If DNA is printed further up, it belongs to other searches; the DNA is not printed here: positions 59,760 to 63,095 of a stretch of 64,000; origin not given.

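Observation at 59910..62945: Pmp-repeat autotransporter with an in-frame G8 slipped-strand tract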

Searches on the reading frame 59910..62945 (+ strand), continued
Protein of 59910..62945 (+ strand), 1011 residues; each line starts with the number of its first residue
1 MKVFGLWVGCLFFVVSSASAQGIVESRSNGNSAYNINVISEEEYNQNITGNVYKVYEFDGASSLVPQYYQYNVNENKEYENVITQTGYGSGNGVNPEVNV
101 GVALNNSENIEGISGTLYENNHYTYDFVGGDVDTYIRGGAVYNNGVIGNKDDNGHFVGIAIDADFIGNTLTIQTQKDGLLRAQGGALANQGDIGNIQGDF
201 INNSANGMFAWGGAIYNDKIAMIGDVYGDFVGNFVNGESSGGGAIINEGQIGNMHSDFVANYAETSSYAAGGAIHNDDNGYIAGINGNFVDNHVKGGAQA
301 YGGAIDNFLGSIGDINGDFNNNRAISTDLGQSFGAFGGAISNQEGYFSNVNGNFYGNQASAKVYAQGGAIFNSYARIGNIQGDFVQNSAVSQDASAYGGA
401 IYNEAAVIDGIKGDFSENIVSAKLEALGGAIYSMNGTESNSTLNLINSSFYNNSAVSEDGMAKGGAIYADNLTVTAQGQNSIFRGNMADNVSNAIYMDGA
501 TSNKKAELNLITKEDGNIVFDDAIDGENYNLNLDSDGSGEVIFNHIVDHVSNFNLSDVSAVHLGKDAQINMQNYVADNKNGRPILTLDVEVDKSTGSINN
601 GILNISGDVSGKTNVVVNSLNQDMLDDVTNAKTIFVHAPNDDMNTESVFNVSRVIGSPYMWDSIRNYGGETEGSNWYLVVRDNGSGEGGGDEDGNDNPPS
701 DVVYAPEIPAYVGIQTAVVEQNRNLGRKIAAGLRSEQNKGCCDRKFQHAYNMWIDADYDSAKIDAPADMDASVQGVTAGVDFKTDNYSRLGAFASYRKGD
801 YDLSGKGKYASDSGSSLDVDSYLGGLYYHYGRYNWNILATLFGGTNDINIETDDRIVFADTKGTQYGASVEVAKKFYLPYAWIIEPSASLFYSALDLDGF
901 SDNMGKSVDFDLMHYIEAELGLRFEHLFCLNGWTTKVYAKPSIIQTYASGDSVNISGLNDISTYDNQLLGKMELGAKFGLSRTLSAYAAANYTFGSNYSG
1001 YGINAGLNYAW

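Call 11: find_related_loci(query=A1, collection=genome_contigs, flank=6000)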
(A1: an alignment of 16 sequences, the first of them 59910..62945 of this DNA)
Query A1 (1011 aa) in genome_contigs; peptide patterns used: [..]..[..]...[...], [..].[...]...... (x = any residue, [..] = any of these).
72 stretches matched a pattern; 14 encode a relative of the query (tblastn E <= 1e-3); 14 distinct loci.
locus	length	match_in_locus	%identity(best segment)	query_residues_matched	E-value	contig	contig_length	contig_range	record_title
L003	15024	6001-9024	79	1-1011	0e+0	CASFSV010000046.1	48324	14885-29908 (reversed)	uncultured Alphaproteobacteria bacterium isolate SI.O7.metabat-bins.100 genome assembly, contig: SI.O7.metabat-bins.100.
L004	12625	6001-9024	75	1-1011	0e+0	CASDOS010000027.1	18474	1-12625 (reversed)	uncultured Alphaproteobacteria bacterium isolate SI.O27.metabat-bins.10 genome assembly, contig: SI.O27.metabat-bins.10.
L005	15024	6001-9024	74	1-1011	0e+0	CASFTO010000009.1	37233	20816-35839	uncultured Alphaproteobacteria bacterium isolate SI.A54.metabat-bins.112 genome assembly, contig: SI.A54.metabat-bins.11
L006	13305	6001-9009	59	10-1011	0e+0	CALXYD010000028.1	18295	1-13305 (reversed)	MAG: uncultured Alphaproteobacteria bacterium isolate BRZ_KS__bin39 genome assembly, contig: BRZ_KS__NODE_5203_length_18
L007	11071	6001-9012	69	1-1011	0e+0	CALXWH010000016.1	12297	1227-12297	MAG: uncultured Alphaproteobacteria bacterium isolate BRZ_CV__bin18 genome assembly, contig: BRZ_CV__NODE_6601_length_12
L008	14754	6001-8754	46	32-1011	0e+0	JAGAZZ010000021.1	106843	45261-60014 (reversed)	MAG: Alphaproteobacteria bacterium isolate RGIG8928 Water_deer_Rectum-1__c157661, whole genome shotgun sequence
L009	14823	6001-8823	45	11-1011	0e+0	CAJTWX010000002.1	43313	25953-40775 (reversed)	MAG TPA_asm: uncultured Alphaproteobacteria bacterium isolate MGBC117992 genome assembly, contig: MGBC117992.2, whole ge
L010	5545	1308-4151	44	13-1011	0e+0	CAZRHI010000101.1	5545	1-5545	MAG TPA_asm: uncultured Acetobacter sp. isolate SRP199465_co2_2 genome assembly, contig: NODE_44488_length_5545_cov_7.50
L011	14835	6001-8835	45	13-1011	0e+0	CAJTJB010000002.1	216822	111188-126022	MAG TPA_asm: uncultured Alphaproteobacteria bacterium isolate MGBC103325 genome assembly, contig: MGBC103325.2, whole ge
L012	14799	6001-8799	47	1-1011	0e+0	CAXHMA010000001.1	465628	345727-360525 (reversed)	MAG: uncultured Alphaproteobacteria bacterium isolate ena-SAMPLE-TAB-22-03-2024-10:43:23:852-115549 genome assembly, con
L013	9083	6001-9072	33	67-898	7e-88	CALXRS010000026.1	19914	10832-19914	MAG: uncultured Alphaproteobacteria bacterium isolate BRZ_KK__bin28 genome assembly, contig: BRZ_KK__NODE_4003_length_19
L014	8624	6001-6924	43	126-566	6e-48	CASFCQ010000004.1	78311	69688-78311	uncultured bacterium isolate O33_L1_396396_idba_bin.150 genome assembly, contig: O33_L1_396396_idba_bin.150.fa_scaffold_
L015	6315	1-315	70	908-1011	8e-41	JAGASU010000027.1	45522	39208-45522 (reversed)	MAG: Alphaproteobacteria bacterium isolate RGIG8741 Water_deer_Colon-4__c75943, whole genome shotgun sequence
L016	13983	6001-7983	34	138-510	8e-22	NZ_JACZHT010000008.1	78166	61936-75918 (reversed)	Phaeovibrio sulfidiphilus strain DSM 23193 assembly_contig_8, whole genome shotgun sequence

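Call 18: list_cluster_members(proteins=[P0001, P0002, P0005, P0006, P0007, P0008])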
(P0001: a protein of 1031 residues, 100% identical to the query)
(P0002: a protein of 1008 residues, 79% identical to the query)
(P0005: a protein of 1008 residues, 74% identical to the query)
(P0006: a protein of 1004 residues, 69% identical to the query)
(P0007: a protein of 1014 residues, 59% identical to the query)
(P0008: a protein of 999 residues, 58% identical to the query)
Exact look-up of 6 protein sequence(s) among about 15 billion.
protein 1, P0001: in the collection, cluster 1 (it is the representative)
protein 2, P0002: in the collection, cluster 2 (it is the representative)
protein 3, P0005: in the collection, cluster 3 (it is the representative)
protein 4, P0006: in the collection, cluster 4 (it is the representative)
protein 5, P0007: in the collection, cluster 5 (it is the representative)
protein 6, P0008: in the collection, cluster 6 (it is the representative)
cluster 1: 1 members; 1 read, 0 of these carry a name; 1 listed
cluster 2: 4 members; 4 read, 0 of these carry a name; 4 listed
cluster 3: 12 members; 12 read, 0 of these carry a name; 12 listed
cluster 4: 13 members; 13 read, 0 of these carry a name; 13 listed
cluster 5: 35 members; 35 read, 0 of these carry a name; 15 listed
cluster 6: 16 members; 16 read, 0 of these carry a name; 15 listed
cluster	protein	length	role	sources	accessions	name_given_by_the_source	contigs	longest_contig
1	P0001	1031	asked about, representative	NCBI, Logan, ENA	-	-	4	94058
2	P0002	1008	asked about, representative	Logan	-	-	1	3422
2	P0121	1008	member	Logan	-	-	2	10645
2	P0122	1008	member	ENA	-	-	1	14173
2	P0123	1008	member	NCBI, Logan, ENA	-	-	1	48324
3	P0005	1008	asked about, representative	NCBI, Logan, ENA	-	-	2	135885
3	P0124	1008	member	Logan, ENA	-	-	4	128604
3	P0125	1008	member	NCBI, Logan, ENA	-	-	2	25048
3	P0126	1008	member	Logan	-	-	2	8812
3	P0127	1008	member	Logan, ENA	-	-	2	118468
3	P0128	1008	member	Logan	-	-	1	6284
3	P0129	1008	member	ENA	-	-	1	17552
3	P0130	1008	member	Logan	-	-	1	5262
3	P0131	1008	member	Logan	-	-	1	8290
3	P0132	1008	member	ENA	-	-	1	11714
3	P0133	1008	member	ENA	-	-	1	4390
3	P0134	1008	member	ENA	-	-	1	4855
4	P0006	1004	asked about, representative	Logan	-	-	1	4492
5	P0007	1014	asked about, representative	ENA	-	-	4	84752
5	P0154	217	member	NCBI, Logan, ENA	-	-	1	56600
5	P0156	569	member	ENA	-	-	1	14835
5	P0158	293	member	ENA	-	-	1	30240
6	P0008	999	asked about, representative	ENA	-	-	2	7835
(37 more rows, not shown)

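Call 19: find_encoding_contigs(protein=P0005, flank=1500, max_places=10)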
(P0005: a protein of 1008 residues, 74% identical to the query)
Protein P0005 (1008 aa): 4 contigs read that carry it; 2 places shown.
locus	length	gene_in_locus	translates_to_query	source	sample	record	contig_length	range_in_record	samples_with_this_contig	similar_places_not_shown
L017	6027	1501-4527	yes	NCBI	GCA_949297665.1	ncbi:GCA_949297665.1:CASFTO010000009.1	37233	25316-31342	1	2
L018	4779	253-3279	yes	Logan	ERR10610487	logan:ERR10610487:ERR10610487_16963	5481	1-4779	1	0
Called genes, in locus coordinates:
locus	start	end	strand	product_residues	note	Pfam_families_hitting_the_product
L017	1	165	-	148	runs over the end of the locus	-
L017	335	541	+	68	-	PF01165:Ribosomal_S21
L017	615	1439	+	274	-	PF01966:HD (weak)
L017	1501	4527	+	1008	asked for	PF02415:Chlam_PMP (faint), PF03797:Autotransporter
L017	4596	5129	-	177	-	PF02357:NusG, PF00467:KOW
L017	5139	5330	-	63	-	PF00584:SecE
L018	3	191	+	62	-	?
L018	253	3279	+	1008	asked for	PF02415:Chlam_PMP (faint), PF03797:Autotransporter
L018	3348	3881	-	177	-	PF02357:NusG, PF00467:KOW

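Call 20: find_encoding_contigs(protein=P0124, flank=1500, max_places=10)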
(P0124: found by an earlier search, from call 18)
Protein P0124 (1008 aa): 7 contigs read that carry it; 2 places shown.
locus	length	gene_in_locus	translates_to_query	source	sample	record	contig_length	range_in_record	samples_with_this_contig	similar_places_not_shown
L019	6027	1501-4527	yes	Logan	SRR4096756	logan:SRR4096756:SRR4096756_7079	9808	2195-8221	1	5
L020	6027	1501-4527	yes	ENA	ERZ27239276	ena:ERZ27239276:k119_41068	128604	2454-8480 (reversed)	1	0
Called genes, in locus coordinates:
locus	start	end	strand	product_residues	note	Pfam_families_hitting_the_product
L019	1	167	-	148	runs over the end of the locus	-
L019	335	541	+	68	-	PF01165:Ribosomal_S21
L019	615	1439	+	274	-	PF01966:HD (weak)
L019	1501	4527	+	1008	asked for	PF02415:Chlam_PMP (faint), PF03797:Autotransporter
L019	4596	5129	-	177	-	PF02357:NusG, PF00467:KOW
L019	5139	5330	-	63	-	PF00584:SecE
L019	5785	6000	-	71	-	-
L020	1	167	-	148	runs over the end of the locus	-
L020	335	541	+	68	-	PF01165:Ribosomal_S21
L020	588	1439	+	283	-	PF01966:HD (weak)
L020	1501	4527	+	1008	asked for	PF02415:Chlam_PMP (faint), PF03797:Autotransporter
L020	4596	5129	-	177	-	PF02357:NusG, PF00467:KOW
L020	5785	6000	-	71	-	-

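Call 22: find_encoding_contigs(protein=P0154, flank=4000, max_places=4)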
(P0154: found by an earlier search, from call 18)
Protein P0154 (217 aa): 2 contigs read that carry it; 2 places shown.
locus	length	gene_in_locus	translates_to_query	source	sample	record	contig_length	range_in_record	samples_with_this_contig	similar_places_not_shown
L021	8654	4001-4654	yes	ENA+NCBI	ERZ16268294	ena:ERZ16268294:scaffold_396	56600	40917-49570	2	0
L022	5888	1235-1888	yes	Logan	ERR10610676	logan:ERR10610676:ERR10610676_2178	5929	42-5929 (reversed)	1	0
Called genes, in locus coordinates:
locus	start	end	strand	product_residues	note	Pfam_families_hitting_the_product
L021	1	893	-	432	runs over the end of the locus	PF02403:Seryl_tRNA_N, PF00587:tRNA-synt_2b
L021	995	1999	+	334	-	PF00579:tRNA-synt_1b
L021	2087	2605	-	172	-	-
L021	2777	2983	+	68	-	PF01165:Ribosomal_S21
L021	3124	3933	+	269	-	PF01966:HD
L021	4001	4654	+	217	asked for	-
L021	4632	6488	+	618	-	PF03797:Autotransporter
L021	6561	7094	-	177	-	PF02357:NusG, PF00467:KOW (weak)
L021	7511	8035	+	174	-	PF02870:Methyltransf_1N, PF01035:DNA_binding_1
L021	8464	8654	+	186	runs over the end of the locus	PF12464:Mac, PF00132:Hexapep, PF14602:Hexapep_2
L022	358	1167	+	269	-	PF01966:HD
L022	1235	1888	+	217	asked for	-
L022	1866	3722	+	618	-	PF03797:Autotransporter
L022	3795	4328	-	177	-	PF02357:NusG, PF00467:KOW (weak)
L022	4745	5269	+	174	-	PF02870:Methyltransf_1N, PF01035:DNA_binding_1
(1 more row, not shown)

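Call 40: search_solved_structures(query=window:59910-62945:+, max_evalue=0.01)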
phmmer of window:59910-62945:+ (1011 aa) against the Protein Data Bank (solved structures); distinct sequences matched with E-value up to 0.01: 1.
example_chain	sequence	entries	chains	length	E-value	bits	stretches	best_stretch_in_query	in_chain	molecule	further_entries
3qq2_A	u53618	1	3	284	0.004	18.6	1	809-1010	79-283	BrkA autotransporter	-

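Call 41: predict_structure(alignment_id=A1)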
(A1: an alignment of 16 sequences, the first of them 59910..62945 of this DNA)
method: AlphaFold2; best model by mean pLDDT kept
length: 1011 residues; sequences in the alignment: 16
mean_pLDDT: 80.7   pTM: 0.72
mean pLDDT of the five models: 80.7, 80.7, 77.3, 72.7, 65.6
residues with pLDDT >= 90: 448; 70-90: 302; 50-70: 189; < 50: 72
segments of 3 or more residues with pLDDT < 50: 1-4, 11-26, 681-704, 810-813, 998-1011
pLDDT, mean of each block of 10 residues (from residue 1): 45 38 41 87 85 88 86 89 93 84 94 94 87 86 95 88 96 73 94 96 92 95 95 91 96 96 93 95 97 95 97 97 94 93 96 97 97 96 97 96 94 97 97 76 92 97 96 95 97 91 81 95 94 91 96 90 94 85 85 82 89 81 69 79 62 63 53 64 39 37 51 68 73 62 52 71 59 80 80 87 58 67 89 84 85 63 82 80 82 74 60 73 75 70 71 54 62 72 62 57 43 32
secondary structure, 60 per line:
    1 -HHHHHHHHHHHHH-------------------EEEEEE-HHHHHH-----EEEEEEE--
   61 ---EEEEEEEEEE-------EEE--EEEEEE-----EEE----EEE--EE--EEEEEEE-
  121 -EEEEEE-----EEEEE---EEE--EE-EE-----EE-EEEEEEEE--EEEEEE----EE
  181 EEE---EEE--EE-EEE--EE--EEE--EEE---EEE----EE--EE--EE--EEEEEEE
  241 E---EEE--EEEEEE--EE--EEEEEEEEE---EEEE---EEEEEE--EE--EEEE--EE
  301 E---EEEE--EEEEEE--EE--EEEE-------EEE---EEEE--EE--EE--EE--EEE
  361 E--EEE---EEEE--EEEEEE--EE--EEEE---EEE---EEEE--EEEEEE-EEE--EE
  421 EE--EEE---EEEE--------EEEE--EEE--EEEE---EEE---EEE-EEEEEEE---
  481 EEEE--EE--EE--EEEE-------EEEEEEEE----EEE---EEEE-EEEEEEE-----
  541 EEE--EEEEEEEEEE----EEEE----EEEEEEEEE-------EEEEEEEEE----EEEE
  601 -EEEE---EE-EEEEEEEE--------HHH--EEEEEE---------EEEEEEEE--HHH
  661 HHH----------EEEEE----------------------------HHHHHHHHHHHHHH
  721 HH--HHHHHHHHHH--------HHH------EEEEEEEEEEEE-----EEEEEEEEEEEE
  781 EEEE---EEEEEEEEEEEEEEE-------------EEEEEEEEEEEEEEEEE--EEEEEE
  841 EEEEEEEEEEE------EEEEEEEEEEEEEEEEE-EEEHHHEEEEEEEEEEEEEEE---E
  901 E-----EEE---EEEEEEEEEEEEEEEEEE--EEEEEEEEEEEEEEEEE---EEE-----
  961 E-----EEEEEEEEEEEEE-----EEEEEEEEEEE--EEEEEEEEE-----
elements in order (helices of 4 or more, strands of 3 or more residues): H2-14 E34-39 H41-46 E52-58 E64-73 E81-83 E86-91 E97-99 E104-106 E113-119 E122-127 E133-137 E141-143 E159-166 E169-174 E179-183 E187-189 E195-197 E204-206 E209-211 E215-217 E234-241 E245-247 E250-255 E262-270 E274-277 E281-286 E293-296 E299-301 E305-308 E311-316 E323-326 E334-336 E340-343 E358-361 E364-366 E370-373 E376-381 E388-391 E395-397 E401-404 E407-412 E414-416 E419-422 E425-427 E431-434 E443-446 E449-451 E454-457 E461-463 E467-469 E471-477 E481-484 E495-498 E506-513 E518-520 E524-527 E529-535 E541-543 E546-555 E560-563 E568-576 E584-592 E597-600 E602-605 E612-619 E633-638 E648-655 H658-663 E674-678 H707-722 H725-734 E752-763 E769-784 E788-802 E816-832 E835-851 E858-874 E876-878 E882-896 E907-909 E913-930 E933-949 E953-955 E967-979 E985-995 E998-1006
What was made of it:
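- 59997..61949 (+): Passenger domain, predicted all-beta (beta-helix type), aa ~30-680. AlphaFold2 model: pLDDT mostly 85-97 over aa 30-620, made of short strands throughout (call 41).
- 61950..62021 (+): Low-complexity Gly/Asp/Glu-rich spacer (aa 681-704), variable in length among orthologues. pLDDT below 50 over aa 681-704 (call 41).
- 62028..62111 (+): Alpha-helical linker (aa 707-734) of the kind that fills an autotransporter barrel pore. DSSP helices 707-722 and 725-734 in the model (call 41).
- On Type Va (classical) autotransporter: Passenger pLDDT is mostly 85-97 and all-beta, with helices at 707-734 before the barrel (call 41).
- Closest known: Classical type Va autotransporters with beta-helix passengers. 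Same: Same domain order and alpha-helical linker (call 41).
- Beta-rich, high-confidence passenger (call 41).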
